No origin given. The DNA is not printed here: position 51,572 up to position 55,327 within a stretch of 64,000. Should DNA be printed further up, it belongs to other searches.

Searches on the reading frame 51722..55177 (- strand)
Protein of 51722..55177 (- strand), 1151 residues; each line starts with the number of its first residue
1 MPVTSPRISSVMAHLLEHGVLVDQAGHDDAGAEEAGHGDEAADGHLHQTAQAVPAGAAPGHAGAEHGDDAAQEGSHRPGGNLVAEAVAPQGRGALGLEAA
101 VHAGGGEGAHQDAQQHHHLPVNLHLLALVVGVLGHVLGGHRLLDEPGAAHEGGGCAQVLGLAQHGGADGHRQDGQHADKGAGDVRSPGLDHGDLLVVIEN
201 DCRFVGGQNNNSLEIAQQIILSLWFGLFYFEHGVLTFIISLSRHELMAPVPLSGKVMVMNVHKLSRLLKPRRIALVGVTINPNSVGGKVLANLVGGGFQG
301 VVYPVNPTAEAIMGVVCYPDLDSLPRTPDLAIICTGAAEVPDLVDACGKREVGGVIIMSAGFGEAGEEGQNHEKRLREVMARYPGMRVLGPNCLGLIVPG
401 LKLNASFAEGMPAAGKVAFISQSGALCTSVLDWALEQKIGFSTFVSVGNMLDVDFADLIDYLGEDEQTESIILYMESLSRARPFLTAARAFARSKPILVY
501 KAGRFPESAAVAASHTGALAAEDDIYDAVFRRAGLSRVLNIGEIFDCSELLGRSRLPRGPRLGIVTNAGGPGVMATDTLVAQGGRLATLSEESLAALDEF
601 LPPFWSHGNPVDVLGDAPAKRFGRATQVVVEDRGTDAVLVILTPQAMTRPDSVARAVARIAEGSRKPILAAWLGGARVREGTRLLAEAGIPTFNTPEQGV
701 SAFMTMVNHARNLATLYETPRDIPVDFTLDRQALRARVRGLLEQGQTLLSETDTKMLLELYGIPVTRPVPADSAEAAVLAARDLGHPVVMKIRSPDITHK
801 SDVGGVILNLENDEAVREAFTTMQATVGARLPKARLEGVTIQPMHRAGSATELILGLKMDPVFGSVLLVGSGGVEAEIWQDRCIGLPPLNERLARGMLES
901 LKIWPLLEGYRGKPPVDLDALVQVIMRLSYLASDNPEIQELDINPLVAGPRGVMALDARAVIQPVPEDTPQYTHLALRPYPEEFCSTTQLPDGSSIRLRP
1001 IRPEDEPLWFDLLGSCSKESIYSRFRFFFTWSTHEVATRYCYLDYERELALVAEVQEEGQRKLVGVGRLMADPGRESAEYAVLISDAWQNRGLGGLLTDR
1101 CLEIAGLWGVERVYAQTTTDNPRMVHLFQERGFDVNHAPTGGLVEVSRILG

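Call 12: search_protein_families(library=pfam, proteins=[window:51722-55177:-], max_evalue=0.001)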
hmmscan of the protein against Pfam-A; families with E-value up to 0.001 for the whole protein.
window:51722-55177:- (1151 aa): 8 families
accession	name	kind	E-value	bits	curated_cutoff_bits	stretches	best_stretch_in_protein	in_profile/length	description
PF13549.11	ATP-grasp_5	-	5.1e-82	274.9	27.6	1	742-961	3-220/221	ATP-grasp domain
PF13607.11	Succ_CoA_lig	-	1.2e-55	187.5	27.4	1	414-551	1-138/138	Succinyl-CoA ligase like flavodoxin domain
PF13380.12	CoA_binding_2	-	9e-22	78.2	22.8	1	271-397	1-114/116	CoA binding domain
PF19045.5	Ligase_CoA_2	-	4.7e-14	53.2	23.7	1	564-711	3-156/162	Ligase-CoA domain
PF00583.31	Acetyltransf_1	-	3.2e-12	47.2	20.7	1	1026-1133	9-116/116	Acetyltransferase (GNAT) family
PF02629.25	CoA_binding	-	1.1e-08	36.2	22.3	1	269-361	2-97/97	CoA binding domain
PF13302.13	Acetyltransf_3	-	6e-07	30.7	25.4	1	996-1133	2-137/138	Acetyltransferase (GNAT) domain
PF13508.13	Acetyltransf_7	-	0.00027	21.7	27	1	1050-1134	5-83/84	Acetyltransferase (GNAT) domain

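Call 33: search_protein_families(library=ncbifam, proteins=[window:51722-55177:-], max_evalue=0.01)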
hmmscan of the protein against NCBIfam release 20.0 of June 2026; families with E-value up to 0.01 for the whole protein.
window:51722-55177:- (1151 aa): 12 families
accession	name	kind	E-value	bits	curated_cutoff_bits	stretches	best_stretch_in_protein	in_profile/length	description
TIGR02717.1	AcCoA-syn-alpha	equivalog_domain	5.3e-153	509.9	567.15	1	264-709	1-446/447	acetate--CoA ligase alpha subunit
NF045493.1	HydDutCoALig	equivalog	2.1e-150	502.6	1300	1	265-959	4-695/698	4-hydroxybutyrate--CoA ligase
NF045494.1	AcCoALig_Archglob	equivalog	4.3e-139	464.9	1200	2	257-711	211-664/665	acetate--CoA ligase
NF045492.1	HydPropCoALig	equivalog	1.9e-117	393.4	1300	2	261-711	245-698/700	3-hydroxypropionate--CoA ligase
NF058543.1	ActPatMycb56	equivalog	1.8e-12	46.8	460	1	989-1132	132-273/317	acetyltransferase Pat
TIGR01019.1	sucCoAalpha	subfamily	2.9e-11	43.3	353.2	1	384-519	113-249/286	succinate--CoA ligase subunit alpha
NF004230.0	PRK05678.1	equivalog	8.7e-11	41.6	336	1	384-520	115-252/291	succinate--CoA ligase subunit alpha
NF001913.0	PRK00696.1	equivalog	7.2e-10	38.4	370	2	750-961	4-217/388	ADP-forming succinate--CoA ligase subunit beta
NF010647.0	PRK14046.1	equivalog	5.2e-08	32.3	604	1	609-693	285-369/392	malate--CoA ligase subunit beta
TIGR01016.1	sucCoAbeta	subfamily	1.6e-06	27.3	375.55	0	609-692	285-368/386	succinate-CoA ligase subunit beta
NF010623.0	PRK14016.1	subfamily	1.8e-06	26.4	877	1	753-825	217-284/871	cyanophycin synthetase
TIGR02068.2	cya_phycin_syn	equivalog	0.00013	20.2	850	1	752-826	215-284/862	cyanophycin synthetase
